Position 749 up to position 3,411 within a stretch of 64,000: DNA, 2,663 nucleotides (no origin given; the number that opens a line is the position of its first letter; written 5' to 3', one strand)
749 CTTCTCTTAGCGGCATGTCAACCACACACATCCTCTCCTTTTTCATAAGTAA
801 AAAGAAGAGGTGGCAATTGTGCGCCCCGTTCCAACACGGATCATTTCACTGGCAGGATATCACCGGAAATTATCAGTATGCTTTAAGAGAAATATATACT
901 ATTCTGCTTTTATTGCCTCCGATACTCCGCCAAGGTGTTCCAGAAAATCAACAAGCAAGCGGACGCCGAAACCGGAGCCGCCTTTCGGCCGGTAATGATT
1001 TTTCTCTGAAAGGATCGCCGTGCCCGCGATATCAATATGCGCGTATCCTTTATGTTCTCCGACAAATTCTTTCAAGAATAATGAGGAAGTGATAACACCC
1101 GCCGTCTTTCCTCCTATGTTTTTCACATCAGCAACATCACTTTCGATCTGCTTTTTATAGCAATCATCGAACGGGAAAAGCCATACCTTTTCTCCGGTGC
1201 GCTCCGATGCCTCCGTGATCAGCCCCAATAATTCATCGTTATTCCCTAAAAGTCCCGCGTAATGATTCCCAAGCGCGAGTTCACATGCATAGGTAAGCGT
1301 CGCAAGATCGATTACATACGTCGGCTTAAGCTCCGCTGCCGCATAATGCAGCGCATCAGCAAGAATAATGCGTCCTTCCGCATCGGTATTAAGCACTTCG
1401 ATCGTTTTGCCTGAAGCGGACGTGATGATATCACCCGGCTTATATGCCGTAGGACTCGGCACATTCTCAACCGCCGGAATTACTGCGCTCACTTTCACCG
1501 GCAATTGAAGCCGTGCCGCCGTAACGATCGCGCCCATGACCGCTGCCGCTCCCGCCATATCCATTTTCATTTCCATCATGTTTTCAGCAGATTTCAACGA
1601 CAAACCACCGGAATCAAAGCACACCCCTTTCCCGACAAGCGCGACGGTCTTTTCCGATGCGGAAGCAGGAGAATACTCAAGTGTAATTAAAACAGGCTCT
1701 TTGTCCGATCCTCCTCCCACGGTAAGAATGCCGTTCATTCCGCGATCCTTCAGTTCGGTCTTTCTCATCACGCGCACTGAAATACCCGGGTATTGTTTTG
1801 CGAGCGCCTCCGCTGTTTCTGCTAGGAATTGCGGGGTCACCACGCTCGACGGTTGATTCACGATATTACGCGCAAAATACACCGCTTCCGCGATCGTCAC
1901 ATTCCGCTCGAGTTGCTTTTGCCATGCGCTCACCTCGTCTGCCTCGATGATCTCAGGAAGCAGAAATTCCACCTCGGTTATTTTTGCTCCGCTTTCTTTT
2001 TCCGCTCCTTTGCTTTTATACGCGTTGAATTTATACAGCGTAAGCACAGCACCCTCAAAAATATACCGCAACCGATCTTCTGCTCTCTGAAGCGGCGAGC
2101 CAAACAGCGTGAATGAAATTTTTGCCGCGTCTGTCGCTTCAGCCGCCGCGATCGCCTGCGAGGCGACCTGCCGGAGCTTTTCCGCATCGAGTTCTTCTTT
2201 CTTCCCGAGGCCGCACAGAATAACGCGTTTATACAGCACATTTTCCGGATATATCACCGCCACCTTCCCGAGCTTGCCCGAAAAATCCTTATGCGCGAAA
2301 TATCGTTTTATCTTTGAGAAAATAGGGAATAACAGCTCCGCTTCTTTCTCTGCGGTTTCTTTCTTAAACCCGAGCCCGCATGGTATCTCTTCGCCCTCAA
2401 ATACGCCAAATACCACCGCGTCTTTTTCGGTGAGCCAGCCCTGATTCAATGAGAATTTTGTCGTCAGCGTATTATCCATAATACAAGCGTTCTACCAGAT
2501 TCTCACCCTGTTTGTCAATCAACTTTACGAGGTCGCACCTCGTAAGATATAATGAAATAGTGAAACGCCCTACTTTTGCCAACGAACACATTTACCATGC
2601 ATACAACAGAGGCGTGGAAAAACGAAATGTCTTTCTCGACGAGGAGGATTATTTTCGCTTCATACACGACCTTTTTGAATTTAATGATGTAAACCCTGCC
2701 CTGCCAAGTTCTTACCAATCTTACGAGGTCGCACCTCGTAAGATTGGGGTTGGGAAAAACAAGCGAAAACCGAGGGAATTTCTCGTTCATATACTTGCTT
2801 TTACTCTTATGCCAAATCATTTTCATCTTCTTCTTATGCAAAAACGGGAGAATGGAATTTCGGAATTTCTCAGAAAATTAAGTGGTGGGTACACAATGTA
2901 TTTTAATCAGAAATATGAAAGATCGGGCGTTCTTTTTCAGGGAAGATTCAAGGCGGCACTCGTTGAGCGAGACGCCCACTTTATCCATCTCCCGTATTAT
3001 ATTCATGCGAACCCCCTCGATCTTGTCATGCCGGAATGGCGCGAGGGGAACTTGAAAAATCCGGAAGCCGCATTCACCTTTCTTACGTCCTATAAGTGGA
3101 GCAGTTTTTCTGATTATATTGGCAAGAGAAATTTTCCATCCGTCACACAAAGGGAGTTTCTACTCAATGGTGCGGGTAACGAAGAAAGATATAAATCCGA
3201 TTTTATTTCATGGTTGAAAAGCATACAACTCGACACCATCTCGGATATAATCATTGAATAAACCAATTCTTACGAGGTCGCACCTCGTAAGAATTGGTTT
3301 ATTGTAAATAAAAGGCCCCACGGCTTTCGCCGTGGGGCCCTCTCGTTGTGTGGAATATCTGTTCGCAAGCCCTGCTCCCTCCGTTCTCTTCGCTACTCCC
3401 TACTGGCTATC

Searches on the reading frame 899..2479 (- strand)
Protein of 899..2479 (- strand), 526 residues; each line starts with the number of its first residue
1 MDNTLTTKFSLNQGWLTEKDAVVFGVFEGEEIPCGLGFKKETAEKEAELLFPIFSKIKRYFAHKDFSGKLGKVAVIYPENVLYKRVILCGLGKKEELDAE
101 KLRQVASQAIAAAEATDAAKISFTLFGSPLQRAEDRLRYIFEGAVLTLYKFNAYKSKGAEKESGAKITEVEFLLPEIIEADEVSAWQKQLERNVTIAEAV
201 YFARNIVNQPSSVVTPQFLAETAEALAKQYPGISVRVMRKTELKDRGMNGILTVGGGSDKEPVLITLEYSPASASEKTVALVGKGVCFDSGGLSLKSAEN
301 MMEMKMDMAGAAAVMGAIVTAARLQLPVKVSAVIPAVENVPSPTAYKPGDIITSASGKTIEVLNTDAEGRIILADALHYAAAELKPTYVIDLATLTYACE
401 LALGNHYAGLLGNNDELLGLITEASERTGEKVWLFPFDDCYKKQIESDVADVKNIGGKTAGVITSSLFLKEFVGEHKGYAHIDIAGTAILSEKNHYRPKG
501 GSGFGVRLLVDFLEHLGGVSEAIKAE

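Call 85: search_protein_families(library=pfam, proteins=[window:899-2479:-], max_evalue=0.0001)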
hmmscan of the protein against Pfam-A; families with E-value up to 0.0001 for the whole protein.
window:899-2479:- (526 aa): 2 families
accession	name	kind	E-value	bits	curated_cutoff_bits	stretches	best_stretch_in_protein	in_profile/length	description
PF00883.26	Peptidase_M17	-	9.7e-122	406.5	25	1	202-510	2-310/310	Cytosol aminopeptidase family, catalytic domain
PF02789.23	Peptidase_M17_N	-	3.1e-21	76.1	23.4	1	46-157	13-128/129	Cytosol aminopeptidase family, N-terminal domain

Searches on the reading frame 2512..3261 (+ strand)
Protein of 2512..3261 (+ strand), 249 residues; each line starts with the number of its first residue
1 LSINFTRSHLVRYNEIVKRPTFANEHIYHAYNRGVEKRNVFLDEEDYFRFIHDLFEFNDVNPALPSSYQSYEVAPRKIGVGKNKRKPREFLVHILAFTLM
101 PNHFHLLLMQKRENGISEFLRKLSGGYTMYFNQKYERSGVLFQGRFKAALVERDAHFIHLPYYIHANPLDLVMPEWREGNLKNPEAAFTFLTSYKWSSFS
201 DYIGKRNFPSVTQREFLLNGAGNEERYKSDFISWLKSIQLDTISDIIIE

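Call 85: search_protein_families(library=pfam, proteins=[window:2512-3261:+], max_evalue=0.0001)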
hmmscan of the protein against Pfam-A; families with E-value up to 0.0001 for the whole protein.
window:2512-3261:+ (249 aa): 1 family
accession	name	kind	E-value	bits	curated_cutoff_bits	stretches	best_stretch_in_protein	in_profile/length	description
PF01797.21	Y1_Tnp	-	1.4e-08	35.3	23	1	89-166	38-120/121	Transposase IS200 like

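Call 107: search_protein_families(library=ncbifam, proteins=[window:2512-3261:+], max_evalue=0.001)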
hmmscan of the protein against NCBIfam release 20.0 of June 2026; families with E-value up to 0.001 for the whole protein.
window:2512-3261:+ (249 aa): 1 family
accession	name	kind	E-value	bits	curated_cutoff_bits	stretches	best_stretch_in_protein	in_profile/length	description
NF047646.1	REP_Tyr_transpos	equivalog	1e-09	38.4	80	1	88-169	43-132/146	REP-associated tyrosine transposase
